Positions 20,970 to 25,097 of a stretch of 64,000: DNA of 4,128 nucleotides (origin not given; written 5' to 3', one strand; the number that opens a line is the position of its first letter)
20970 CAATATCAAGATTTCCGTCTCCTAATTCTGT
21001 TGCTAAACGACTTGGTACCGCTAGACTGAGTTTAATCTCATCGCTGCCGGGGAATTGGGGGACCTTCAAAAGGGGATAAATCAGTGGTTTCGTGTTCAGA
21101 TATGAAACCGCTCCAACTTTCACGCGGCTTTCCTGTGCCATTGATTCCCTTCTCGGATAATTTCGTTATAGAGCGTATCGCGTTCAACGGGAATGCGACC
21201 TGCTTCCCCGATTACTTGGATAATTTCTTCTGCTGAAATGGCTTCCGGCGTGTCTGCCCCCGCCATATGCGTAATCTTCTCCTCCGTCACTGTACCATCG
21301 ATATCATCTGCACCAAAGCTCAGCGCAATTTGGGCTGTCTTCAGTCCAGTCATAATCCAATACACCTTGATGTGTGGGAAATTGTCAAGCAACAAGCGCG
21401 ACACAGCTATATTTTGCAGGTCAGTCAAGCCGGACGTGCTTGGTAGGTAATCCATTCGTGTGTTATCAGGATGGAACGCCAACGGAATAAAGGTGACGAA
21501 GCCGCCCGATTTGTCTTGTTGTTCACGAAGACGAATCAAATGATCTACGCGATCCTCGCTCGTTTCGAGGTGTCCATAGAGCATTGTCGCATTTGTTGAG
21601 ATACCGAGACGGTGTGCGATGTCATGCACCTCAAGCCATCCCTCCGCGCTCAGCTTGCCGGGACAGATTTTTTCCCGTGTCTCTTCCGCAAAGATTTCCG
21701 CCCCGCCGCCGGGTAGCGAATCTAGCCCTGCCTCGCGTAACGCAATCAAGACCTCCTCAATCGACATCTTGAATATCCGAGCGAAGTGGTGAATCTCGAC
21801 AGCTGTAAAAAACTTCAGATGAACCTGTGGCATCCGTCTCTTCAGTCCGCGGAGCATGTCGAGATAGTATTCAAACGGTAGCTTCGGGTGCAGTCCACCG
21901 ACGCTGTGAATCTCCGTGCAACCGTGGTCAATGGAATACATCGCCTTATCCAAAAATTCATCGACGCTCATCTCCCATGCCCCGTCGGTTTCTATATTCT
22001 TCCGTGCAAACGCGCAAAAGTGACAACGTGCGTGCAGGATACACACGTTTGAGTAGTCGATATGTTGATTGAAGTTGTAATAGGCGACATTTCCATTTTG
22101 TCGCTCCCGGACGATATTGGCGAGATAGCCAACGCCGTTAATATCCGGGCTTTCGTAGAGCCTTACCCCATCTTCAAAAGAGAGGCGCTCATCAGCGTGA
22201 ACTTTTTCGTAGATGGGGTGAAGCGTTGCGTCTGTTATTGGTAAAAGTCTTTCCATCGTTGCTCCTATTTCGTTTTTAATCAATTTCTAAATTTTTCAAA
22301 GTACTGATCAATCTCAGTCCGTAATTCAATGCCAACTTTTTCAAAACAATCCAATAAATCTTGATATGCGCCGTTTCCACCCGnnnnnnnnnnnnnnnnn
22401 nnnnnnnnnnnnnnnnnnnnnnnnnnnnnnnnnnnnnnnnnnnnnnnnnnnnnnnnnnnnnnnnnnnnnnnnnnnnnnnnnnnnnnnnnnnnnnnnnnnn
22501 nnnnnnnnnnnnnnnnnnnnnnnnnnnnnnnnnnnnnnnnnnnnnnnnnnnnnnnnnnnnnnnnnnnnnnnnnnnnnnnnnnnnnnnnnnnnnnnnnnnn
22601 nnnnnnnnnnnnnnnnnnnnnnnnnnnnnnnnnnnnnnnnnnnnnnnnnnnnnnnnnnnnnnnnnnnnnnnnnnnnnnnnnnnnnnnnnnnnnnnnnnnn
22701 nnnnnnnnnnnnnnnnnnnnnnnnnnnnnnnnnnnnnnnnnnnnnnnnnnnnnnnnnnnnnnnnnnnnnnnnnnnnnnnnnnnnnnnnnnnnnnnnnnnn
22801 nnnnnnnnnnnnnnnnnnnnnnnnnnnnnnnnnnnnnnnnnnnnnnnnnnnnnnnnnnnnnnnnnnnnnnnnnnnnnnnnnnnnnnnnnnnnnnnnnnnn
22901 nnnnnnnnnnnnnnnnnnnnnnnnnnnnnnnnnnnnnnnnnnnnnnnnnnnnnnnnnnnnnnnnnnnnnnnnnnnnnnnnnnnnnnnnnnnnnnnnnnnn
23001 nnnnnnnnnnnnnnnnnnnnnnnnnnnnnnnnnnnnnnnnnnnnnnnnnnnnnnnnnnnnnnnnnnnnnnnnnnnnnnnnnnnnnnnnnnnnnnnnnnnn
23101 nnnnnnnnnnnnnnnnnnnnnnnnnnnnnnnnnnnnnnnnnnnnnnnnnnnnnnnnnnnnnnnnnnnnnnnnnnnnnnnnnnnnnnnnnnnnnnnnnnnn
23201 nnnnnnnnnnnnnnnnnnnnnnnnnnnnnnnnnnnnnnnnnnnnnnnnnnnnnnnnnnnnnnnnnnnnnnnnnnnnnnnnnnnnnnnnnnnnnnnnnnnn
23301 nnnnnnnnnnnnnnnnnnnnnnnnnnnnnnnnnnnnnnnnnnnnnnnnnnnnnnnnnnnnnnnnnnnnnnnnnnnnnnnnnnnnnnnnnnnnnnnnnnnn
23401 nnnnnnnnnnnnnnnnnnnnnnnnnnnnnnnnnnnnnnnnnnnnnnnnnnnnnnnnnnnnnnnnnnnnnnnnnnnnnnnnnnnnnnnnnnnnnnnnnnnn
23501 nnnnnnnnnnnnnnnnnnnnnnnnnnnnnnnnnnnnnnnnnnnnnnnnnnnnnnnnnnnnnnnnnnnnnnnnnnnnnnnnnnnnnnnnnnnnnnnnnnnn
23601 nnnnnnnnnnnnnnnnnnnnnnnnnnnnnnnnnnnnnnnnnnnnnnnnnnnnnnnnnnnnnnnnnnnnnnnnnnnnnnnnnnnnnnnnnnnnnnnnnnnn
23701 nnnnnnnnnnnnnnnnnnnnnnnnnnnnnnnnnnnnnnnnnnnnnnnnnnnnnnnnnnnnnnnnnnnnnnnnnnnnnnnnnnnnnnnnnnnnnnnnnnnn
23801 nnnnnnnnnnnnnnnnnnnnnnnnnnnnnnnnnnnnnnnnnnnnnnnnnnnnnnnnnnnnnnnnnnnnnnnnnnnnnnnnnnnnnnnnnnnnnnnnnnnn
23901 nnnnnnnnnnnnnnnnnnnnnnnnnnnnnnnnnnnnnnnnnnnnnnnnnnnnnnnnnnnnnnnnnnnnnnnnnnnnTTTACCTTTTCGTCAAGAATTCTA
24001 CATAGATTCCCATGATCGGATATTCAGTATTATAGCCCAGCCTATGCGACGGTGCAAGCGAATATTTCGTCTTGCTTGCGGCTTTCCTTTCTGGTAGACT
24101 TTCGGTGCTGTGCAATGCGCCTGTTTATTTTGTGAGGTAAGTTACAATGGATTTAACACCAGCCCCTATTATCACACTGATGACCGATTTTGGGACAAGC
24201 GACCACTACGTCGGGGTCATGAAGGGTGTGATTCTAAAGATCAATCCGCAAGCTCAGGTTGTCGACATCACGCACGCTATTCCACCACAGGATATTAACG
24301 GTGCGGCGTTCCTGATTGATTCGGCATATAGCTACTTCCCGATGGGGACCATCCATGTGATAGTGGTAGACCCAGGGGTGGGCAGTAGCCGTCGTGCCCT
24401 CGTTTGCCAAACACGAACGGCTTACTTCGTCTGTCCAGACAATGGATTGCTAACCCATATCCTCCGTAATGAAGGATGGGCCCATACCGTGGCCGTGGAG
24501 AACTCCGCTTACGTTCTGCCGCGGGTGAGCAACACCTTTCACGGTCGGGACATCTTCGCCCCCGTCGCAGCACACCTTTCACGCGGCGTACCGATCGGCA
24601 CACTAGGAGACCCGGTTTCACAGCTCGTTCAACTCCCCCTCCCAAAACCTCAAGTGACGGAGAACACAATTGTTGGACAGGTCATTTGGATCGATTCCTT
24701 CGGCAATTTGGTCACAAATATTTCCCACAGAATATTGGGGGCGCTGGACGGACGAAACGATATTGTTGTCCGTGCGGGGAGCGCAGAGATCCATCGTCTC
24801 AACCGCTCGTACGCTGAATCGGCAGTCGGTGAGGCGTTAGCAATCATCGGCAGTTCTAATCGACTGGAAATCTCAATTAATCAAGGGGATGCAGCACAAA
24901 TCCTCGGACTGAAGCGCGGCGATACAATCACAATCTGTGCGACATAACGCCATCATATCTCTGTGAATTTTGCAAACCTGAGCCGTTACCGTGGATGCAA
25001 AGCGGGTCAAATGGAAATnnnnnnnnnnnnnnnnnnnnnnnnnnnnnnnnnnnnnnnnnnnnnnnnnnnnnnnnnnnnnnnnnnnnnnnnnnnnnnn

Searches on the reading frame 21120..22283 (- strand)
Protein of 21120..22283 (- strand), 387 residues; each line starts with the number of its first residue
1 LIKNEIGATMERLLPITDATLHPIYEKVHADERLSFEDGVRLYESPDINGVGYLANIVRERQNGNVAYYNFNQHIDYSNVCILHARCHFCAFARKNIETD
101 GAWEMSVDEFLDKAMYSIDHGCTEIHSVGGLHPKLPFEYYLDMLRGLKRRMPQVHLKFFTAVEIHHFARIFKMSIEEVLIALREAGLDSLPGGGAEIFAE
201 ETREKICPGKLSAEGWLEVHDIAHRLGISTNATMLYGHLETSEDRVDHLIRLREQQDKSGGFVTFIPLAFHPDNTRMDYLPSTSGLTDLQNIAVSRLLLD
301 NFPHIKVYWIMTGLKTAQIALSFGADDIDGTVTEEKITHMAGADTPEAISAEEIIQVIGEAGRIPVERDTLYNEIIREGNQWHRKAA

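Call 10: search_protein_families(library=pfam, proteins=[window:21120-22283:-], max_evalue=0.0001)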
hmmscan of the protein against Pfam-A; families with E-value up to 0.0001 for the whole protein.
window:21120-22283:- (387 aa): 2 families
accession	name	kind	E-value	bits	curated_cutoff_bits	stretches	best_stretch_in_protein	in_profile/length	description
PF19288.4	CofH_C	-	3.4e-17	62.9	27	1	261-373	3-117/125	CofH/MqnC C-terminal region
PF04055.27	Radical_SAM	-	2e-16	61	29.5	1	86-249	10-163/166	Radical SAM superfamily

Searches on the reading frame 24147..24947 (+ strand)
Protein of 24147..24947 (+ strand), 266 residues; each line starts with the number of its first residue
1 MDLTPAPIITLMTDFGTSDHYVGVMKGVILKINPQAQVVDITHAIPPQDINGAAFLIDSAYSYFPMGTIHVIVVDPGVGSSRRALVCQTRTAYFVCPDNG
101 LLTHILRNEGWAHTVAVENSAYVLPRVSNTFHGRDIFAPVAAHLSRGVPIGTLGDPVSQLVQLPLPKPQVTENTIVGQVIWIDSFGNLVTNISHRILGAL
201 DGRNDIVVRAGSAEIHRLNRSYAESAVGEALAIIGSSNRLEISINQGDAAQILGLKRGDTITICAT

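Call 10: search_protein_families(library=pfam, proteins=[window:24147-24947:+], max_evalue=0.0001)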
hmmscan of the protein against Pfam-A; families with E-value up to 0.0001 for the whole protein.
window:24147-24947:+ (266 aa): 2 families
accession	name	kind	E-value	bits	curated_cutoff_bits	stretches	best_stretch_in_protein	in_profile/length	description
PF01887.21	SAM_HAT_N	-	3.4e-60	202.5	26.3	1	9-154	1-145/145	SAM hydroxide adenosyltransferase N-terminal domain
PF20257.3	SAM_HAT_C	-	9.4e-24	84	25.5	1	177-262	1-84/84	SAM hydroxide adenosyltransferase C-terminal domain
